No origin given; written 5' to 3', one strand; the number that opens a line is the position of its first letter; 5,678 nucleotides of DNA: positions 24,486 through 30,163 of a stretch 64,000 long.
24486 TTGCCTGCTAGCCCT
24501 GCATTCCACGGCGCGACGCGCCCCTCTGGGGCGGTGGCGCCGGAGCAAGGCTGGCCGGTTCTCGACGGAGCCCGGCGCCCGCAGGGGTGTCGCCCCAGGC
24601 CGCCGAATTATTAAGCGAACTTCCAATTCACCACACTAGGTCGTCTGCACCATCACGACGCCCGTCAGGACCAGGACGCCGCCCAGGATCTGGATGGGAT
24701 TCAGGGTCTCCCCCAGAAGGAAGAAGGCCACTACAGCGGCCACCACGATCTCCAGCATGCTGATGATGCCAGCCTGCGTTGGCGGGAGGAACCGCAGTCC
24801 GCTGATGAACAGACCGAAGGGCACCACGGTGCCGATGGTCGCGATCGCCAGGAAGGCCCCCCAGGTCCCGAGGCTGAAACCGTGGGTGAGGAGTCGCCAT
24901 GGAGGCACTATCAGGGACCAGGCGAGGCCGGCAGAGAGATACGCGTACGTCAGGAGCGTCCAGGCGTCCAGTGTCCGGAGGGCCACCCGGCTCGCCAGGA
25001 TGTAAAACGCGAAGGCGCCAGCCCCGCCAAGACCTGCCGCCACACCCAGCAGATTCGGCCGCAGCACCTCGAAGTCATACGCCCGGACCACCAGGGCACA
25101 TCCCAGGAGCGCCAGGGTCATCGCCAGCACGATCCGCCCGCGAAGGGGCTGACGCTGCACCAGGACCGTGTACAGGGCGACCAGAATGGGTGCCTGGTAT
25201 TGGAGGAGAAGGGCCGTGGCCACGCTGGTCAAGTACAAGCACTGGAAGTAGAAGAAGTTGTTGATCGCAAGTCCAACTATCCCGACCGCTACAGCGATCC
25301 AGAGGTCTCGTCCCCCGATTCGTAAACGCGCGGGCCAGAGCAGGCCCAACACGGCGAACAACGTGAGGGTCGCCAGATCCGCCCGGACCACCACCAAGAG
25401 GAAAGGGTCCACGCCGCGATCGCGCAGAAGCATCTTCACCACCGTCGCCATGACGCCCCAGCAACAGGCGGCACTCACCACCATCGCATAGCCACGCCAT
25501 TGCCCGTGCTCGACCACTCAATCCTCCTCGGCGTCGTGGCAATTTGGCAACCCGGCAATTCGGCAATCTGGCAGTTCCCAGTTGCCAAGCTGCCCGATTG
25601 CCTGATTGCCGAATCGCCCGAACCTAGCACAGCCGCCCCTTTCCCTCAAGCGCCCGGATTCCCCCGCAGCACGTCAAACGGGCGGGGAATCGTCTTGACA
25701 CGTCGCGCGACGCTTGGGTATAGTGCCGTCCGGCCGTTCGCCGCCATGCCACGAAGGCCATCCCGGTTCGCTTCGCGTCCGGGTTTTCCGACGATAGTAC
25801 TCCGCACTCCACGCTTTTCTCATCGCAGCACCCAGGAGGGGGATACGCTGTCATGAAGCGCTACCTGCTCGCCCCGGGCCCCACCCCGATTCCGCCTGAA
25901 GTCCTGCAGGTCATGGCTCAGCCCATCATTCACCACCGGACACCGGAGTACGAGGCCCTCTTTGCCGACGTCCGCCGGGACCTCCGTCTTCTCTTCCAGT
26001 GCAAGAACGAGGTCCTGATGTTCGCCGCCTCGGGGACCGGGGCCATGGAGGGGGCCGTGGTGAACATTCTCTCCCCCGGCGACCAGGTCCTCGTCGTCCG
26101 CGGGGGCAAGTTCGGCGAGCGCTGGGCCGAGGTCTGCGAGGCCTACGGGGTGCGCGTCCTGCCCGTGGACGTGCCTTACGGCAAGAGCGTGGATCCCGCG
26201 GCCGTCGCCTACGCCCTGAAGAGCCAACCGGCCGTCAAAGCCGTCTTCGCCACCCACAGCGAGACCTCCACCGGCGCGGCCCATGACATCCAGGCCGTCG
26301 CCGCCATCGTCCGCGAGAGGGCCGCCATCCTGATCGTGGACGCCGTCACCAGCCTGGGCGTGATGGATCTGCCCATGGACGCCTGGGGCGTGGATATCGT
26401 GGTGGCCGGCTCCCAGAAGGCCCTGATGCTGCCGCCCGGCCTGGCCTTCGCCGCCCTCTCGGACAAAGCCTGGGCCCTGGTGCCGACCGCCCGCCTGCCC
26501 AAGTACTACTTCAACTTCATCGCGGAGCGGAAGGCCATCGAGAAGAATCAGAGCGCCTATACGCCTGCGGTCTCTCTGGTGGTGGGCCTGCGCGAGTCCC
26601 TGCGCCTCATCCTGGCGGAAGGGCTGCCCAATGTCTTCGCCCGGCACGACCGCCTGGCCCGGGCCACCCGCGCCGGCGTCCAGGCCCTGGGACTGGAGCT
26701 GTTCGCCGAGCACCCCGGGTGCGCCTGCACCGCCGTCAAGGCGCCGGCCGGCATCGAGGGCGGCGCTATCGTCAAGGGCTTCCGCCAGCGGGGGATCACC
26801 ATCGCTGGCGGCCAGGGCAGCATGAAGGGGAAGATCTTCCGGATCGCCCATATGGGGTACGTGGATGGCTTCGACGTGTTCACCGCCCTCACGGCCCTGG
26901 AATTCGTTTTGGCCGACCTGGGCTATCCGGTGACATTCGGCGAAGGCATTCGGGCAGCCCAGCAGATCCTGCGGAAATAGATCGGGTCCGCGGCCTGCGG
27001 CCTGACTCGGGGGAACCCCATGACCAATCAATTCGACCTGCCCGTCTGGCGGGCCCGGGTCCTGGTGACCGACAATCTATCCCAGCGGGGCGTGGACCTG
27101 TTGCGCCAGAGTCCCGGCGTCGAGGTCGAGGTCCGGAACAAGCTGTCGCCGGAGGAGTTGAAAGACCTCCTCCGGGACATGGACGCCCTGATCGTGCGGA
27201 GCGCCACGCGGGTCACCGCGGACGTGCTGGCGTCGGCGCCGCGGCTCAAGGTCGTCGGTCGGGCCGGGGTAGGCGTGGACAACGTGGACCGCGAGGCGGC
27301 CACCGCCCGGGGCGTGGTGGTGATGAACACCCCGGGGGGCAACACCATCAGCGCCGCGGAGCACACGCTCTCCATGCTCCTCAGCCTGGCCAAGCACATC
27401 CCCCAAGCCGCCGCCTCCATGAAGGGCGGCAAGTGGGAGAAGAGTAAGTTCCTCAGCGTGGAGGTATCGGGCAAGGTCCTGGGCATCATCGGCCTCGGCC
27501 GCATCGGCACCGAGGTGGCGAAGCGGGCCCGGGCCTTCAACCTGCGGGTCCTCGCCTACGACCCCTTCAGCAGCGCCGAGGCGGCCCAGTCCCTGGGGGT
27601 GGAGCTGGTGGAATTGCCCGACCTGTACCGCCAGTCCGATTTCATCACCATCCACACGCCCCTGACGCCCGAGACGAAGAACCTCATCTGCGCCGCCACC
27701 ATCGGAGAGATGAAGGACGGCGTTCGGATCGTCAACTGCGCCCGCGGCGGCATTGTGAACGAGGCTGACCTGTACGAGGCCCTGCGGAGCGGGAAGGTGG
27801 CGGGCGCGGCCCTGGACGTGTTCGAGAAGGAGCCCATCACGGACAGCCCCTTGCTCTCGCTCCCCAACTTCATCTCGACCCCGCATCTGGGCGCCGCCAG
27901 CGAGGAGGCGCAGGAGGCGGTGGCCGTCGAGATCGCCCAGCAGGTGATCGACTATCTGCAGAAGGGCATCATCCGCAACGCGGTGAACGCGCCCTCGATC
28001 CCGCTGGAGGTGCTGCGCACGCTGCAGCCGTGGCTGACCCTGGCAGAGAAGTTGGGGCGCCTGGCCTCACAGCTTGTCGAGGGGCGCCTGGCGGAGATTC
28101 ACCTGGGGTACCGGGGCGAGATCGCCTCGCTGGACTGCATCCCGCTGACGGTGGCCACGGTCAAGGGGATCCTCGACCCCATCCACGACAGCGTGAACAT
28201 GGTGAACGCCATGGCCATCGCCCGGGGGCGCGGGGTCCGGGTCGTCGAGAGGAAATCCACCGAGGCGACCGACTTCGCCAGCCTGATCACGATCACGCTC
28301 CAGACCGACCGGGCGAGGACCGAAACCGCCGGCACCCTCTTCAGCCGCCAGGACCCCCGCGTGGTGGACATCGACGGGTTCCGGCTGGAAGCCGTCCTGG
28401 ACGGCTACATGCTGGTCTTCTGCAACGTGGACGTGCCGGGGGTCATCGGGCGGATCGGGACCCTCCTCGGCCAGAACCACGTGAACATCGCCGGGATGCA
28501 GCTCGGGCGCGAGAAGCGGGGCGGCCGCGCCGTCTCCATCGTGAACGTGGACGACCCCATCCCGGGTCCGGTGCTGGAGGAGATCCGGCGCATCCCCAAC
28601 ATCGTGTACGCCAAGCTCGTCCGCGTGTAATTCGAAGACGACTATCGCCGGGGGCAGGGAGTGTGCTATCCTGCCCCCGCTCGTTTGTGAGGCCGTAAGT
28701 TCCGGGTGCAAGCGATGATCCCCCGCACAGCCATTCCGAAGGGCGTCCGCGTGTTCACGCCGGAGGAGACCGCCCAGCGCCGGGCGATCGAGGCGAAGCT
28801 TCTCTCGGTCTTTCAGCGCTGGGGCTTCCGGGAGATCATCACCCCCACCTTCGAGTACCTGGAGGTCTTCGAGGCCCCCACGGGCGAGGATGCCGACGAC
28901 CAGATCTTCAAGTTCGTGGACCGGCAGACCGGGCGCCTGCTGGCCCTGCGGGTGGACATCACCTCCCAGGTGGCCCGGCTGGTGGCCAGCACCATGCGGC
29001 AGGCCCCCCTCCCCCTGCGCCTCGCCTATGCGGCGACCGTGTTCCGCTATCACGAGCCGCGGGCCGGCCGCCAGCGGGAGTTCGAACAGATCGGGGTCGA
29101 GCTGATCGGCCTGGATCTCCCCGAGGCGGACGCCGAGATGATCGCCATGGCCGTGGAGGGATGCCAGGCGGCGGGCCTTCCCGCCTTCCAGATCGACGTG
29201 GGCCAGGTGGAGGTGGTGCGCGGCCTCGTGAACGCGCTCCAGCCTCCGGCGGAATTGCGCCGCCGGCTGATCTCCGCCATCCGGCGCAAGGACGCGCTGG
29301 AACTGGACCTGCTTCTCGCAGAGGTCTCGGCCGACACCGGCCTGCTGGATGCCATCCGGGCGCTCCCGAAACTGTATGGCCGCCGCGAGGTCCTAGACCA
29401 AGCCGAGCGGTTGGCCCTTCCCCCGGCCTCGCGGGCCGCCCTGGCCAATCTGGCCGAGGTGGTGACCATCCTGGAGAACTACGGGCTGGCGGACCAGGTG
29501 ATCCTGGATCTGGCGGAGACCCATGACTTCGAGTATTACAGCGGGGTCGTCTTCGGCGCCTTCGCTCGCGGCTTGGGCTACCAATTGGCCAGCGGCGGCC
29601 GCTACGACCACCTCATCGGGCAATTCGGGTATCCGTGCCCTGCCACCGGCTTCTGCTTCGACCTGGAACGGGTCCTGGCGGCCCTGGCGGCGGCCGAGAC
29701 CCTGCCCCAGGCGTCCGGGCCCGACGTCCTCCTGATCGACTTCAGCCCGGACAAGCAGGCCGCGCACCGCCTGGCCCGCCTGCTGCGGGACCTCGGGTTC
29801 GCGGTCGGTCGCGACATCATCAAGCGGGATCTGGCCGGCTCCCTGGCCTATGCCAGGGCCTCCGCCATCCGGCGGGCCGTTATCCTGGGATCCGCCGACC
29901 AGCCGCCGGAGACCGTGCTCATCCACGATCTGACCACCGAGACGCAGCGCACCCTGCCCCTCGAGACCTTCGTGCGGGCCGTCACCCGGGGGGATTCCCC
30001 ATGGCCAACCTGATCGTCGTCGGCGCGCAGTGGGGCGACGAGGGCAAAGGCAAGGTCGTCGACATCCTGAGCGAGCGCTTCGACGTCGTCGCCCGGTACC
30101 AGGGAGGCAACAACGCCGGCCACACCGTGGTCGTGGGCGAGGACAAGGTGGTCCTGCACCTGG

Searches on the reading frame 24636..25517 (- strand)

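Call 11: search_protein_families(library=ncbifam, proteins=[window:24636-25517:-])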
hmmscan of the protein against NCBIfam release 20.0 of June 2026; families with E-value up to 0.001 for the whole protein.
window:24636-25517:- (293 aa): 3 families
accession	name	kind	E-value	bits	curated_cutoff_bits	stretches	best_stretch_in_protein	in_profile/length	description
TIGR00950.1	2A78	equivalog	1.9e-33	116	230.2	1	20-288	1-264/264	carboxylate/amino acid/amine transporter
NF050091.1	ArAmAcExpYddG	equivalog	4e-11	43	300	1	16-199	13-192/285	aromatic amino acid exporter YddG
NF007823.0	PRK10532.1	equivalog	8.5e-06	25.1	354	1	43-285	45-274/295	threonine/homoserine exporter RhtA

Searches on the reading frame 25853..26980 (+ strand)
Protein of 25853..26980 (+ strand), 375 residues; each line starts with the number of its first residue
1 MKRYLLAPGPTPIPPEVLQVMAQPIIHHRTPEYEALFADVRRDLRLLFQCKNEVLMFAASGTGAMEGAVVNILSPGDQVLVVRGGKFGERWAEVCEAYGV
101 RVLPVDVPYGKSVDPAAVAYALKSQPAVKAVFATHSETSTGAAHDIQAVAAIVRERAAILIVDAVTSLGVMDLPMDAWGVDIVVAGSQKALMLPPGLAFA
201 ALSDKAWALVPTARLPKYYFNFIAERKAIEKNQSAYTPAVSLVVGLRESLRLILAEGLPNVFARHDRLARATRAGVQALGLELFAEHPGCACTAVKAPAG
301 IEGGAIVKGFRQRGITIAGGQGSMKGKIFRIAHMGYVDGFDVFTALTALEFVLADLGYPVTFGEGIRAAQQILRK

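Call 11: search_protein_families(library=ncbifam, proteins=[window:25853-26980:+])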
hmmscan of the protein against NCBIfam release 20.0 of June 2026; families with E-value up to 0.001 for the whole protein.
window:25853-26980:+ (375 aa): 44 families (the best 25 are shown)
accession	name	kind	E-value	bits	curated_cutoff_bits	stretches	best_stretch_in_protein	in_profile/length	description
NF045640.1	AspGlyoxATaseBhcA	equivalog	4.1e-104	348.6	650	1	5-374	7-385/395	L-aspartate--glyoxylate aminotransferase BhcA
NF046070.1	PyrdoxPyrvTramin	equivalog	2.1e-68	230.9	600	1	5-354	8-365/369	pyridoxamine--pyruvate transaminase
TIGR03301.1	PhnW-AepZ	equivalog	2.2e-54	185.2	360.8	1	4-350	1-352/355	2-aminoethylphosphonate aminotransferase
NF010006.0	PRK13479.1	equivalog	1.9e-32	112.8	296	1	3-353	6-361/369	2-aminoethylphosphonate--pyruvate transaminase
TIGR02326.1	transamin_PhnW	equivalog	1.4e-31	109.9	400.8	1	4-350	5-357/363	2-aminoethylphosphonate--pyruvate transaminase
TIGR01977.1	am_tr_V_EF2568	hypoth_equivalog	6.7e-12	45.1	377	1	37-206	46-216/376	cysteine desulfurase family protein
TIGR04343.1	egtE_PLP_lyase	equivalog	9.2e-11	41.1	400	1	41-302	60-315/370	ergothioneine biosynthesis PLP-dependent enzyme EgtE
TIGR01366.1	serC_3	equivalog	1.2e-09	37.9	401.65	1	27-266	33-267/361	phosphoserine transaminase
TIGR01325.1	O_suc_HS_sulf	equivalog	5.2e-09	35.2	510.05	1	54-190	71-201/380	O-succinylhomoserine sulfhydrylase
NF006003.0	PRK08133.1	equivalog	7.1e-08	31.5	522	1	54-189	83-212/396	O-succinylhomoserine sulfhydrylase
TIGR01979.1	sufS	subfamily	1.5e-07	30.7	475.1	1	72-269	104-304/403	SufS family cysteine desulfurase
TIGR03402.1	FeS_nifS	equivalog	1.6e-07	30.4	530.75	1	35-189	42-198/379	cysteine desulfurase NifS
NF005695.0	PRK07503.1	equivalog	2e-07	30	666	1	54-191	82-213/403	methionine gamma-lyase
NF041088.1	ala_glut_racmase_Arch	equivalog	2.1e-07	30.3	629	1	56-190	76-204/381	bifunctional L-alanine/L-glutamate racemase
NF005758.0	PRK07582.1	equivalog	2.2e-07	30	440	1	54-191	73-200/372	cystathionine gamma-lyase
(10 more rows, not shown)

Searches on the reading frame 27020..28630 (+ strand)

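Call 11: search_protein_families(library=ncbifam, proteins=[window:27020-28630:+])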
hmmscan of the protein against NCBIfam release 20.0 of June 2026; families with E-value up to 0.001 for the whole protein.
window:27020-28630:+ (536 aa): 23 families
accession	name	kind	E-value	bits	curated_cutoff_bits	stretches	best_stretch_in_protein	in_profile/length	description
TIGR01327.1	PGDH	equivalog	2.9e-201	669.8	454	1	13-535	1-524/525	phosphoglycerate dehydrogenase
NF008759.0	PRK11790.1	equivalog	6.4e-81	272.1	404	1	4-332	4-336/410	phosphoglycerate dehydrogenase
NF009714.1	PRK13243.1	equivalog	1e-76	258.5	455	1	11-324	2-324/332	glyoxylate reductase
NF005069.0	PRK06487.1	equivalog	7.9e-61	205.9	448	1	35-316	30-314/320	2-hydroxyacid dehydrogenase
NF011938.0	PRK15409.1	equivalog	2.6e-57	194.3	492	1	36-324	25-320/324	glyoxylate/hydroxypyruvate reductase GhrB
NF006263.0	PRK08410.1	equivalog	1.2e-53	182.6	389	1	31-315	20-309/311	D-2-hydroxyacid dehydrogenase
NF005750.0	PRK07574.1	equivalog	1.1e-49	169.5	329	1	43-320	80-364/386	NAD-dependent formate dehydrogenase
NF005387.0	PRK06932.1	equivalog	6.9e-47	159.9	492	1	42-315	33-312/314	2-hydroxyacid dehydrogenase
NF001309.0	PRK00257.1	equivalog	3.3e-40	138.2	434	1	48-314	32-279/379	4-phosphoerythronate dehydrogenase PdxB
NF041369.1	Dhydh_Halo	equivalog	8.8e-40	136.8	400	1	79-320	59-302/305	D-2-hydroxyacid dehydrogenase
NF000492.1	vanH_gen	exception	3.9e-33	114.9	540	1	76-271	67-255/312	D-lactate dehydrogenase VanH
NF005027.0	PRK06436.1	equivalog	1.8e-32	112.7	261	1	75-322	49-288/303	2-hydroxyacid dehydrogenase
NF006374.0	PRK08605.1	subfamily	1.3e-29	103.3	356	1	53-323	45-332/332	D-lactate dehydrogenase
NF011966.0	PRK15438.1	equivalog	8.7e-27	94.1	687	1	50-296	34-261/378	4-phosphoerythronate dehydrogenase PdxB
NF000371.1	vanH_Agroup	exception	1.6e-26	93.2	700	1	66-271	60-260/322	VanH-A/VanH-Pt family D-lactate dehydrogenase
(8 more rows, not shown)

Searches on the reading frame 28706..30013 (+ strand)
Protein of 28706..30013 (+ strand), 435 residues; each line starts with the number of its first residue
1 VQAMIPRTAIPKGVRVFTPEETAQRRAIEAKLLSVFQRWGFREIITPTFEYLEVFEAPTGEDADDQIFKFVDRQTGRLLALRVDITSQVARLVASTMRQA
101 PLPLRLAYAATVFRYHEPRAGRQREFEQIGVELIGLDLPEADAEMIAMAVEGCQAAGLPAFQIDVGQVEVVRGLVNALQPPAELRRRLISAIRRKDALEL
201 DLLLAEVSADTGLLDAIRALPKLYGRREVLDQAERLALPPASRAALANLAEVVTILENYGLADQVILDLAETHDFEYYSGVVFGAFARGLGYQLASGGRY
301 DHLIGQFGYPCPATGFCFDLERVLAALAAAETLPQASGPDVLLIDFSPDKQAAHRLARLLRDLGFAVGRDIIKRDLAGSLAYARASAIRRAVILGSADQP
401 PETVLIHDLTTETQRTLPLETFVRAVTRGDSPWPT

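Call 11: search_protein_families(library=ncbifam, proteins=[window:28706-30013:+])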
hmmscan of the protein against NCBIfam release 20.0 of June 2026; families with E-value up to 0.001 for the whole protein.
window:28706-30013:+ (435 aa): 21 families
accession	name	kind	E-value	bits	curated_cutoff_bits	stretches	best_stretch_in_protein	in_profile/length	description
NF008942.0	PRK12292.2-5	equivalog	2.6e-128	428.4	643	1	3-414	4-415/434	ATP phosphoribosyltransferase regulatory subunit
TIGR00443.1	hisZ_biosyn_reg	equivalog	4.6e-102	341.3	271.65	1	17-327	3-312/314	ATP phosphoribosyltransferase regulatory subunit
NF008941.0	PRK12292.2-4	equivalog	2.6e-80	270.3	447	1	11-378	10-367/393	ATP phosphoribosyltransferase regulatory subunit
TIGR00442.1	hisS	equivalog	3e-76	257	286.75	1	11-418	3-405/406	histidine--tRNA ligase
NF008936.0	PRK12292.1-3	equivalog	6.4e-70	236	492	1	9-343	6-341/406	ATP phosphoribosyltransferase regulatory subunit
NF008945.0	PRK12292.3-3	equivalog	9.3e-67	225.7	409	1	10-370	2-339/368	ATP phosphoribosyltransferase regulatory subunit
NF008935.0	PRK12292.1-1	equivalog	5.3e-66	223.1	350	1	10-367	6-350/382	ATP phosphoribosyltransferase regulatory subunit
NF009086.0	PRK12421.1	equivalog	6.8e-62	209.6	318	1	10-376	9-367/389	ATP phosphoribosyltransferase regulatory subunit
NF008940.0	PRK12292.2-3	equivalog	1.1e-61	208.8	450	1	11-394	6-391/404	ATP phosphoribosyltransferase regulatory subunit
NF008937.0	PRK12292.1-4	equivalog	2.9e-61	207.5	693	1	4-337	3-334/395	ATP phosphoribosyltransferase regulatory subunit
NF008943.0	PRK12292.3-1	equivalog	2.6e-53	181.5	690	1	7-391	23-382/403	ATP phosphoribosyltransferase regulatory subunit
NF008938.0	PRK12292.1-6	equivalog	1.3e-49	169.2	833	1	8-389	6-385/420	ATP phosphoribosyltransferase regulatory subunit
NF009085.0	PRK12420.1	equivalog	7.5e-41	140.8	540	1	12-421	8-421/426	histidine--tRNA ligase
NF008953.0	PRK12295.1-6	equivalog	4e-37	128.1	384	2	19-203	6-186/384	ATP phosphoribosyltransferase regulatory subunit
NF008939.0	PRK12292.2-1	equivalog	6.8e-27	94.2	335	1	13-354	8-347/391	ATP phosphoribosyltransferase regulatory subunit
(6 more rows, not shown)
